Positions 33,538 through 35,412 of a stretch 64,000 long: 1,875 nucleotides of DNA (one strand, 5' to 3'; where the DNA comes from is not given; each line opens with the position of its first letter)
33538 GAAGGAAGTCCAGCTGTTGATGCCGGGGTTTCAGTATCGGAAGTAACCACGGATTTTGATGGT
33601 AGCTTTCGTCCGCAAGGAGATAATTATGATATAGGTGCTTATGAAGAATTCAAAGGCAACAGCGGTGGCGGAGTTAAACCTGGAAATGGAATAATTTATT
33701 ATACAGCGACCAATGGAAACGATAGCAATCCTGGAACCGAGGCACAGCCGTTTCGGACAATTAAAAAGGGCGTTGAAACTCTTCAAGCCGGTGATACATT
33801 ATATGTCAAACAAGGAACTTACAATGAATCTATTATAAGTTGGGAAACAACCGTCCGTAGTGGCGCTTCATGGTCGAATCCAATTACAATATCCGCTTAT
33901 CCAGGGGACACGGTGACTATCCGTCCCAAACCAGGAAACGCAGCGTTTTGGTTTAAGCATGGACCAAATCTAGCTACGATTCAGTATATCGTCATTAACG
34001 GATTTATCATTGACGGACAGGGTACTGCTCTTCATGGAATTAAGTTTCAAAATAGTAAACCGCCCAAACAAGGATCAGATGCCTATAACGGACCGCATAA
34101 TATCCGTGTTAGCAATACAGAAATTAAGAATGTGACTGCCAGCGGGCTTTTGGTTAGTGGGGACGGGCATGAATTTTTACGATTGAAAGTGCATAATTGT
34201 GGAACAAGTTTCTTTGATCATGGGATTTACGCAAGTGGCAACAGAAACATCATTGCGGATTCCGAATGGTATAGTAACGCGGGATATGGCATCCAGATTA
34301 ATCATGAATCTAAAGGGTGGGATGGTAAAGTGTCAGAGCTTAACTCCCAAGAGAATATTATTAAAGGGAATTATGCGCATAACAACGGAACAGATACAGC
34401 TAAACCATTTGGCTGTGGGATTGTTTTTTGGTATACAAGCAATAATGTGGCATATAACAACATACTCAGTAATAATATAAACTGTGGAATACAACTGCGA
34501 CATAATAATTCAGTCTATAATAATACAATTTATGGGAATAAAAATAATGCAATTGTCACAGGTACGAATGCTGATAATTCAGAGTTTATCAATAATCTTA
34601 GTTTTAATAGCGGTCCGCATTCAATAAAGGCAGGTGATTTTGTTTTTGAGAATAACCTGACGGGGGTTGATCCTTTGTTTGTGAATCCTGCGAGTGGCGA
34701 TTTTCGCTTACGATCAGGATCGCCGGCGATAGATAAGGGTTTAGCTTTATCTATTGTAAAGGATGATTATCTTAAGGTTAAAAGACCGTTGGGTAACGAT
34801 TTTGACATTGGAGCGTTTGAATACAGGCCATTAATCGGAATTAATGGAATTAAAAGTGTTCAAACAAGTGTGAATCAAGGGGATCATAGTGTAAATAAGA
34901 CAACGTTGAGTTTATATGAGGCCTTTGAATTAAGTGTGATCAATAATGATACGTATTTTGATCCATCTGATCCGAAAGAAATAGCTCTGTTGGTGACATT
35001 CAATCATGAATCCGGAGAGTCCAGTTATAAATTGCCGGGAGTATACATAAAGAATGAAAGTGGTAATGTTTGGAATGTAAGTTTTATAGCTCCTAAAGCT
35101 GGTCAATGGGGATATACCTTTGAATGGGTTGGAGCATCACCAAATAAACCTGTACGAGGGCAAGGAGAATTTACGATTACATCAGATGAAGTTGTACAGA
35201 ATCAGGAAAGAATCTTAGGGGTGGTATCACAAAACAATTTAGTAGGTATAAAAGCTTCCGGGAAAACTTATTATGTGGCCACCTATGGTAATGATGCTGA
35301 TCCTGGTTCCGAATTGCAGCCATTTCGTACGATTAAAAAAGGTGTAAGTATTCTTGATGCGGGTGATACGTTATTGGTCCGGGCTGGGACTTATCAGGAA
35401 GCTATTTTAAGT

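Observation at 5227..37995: The two giant proteins share beta-helix modules on different targeting arrays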

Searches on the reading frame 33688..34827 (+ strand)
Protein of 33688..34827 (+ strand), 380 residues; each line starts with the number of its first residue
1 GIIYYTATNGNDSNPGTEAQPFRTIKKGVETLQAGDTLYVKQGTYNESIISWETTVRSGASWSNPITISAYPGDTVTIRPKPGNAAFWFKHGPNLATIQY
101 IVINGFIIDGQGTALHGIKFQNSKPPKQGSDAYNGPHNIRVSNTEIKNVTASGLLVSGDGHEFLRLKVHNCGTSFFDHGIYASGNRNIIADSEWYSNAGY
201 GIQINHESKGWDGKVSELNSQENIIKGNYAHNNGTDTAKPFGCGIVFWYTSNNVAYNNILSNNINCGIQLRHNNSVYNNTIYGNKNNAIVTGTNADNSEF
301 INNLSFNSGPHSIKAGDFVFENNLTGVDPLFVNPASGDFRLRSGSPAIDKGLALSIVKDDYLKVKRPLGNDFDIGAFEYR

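Call 79: search_protein_families(library=phrogs, proteins=[window:33688-34827:+], max_evalue=0.00001)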
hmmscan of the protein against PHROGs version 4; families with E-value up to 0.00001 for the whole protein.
window:33688-34827:+ (380 aa): 2 families
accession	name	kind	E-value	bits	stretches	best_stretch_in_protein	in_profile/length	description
phrog_11333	-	unknown function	2.1e-08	31.9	1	1-55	15-70/4401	-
phrog_16653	-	other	2.1e-06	27.6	1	5-71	80-152/482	hydrolase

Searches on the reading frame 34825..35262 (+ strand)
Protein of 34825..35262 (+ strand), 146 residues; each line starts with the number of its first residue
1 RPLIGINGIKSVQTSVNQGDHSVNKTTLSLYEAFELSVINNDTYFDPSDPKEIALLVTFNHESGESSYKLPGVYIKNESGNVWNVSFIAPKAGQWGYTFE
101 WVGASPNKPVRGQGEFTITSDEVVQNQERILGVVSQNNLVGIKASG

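Call 58: search_protein_families(library=pfam, proteins=[window:34825-35262:+], max_evalue=1)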
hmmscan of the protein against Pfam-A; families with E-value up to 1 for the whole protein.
window:34825-35262:+ (146 aa): 3 families
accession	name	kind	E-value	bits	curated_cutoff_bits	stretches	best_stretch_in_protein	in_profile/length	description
PF16586.11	DUF5060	-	1.2e-08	35.5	27.2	1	29-99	3-67/70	Domain of unknown function (DUF5060)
PF23616.1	Ig_GEX2_N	-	0.011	16.2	27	1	47-94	37-84/105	GEX2 N-terminal Ig-like domain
PF13584.12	BatD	-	0.076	14.1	24.1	1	22-94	2-68/92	BatD DUF11 like domain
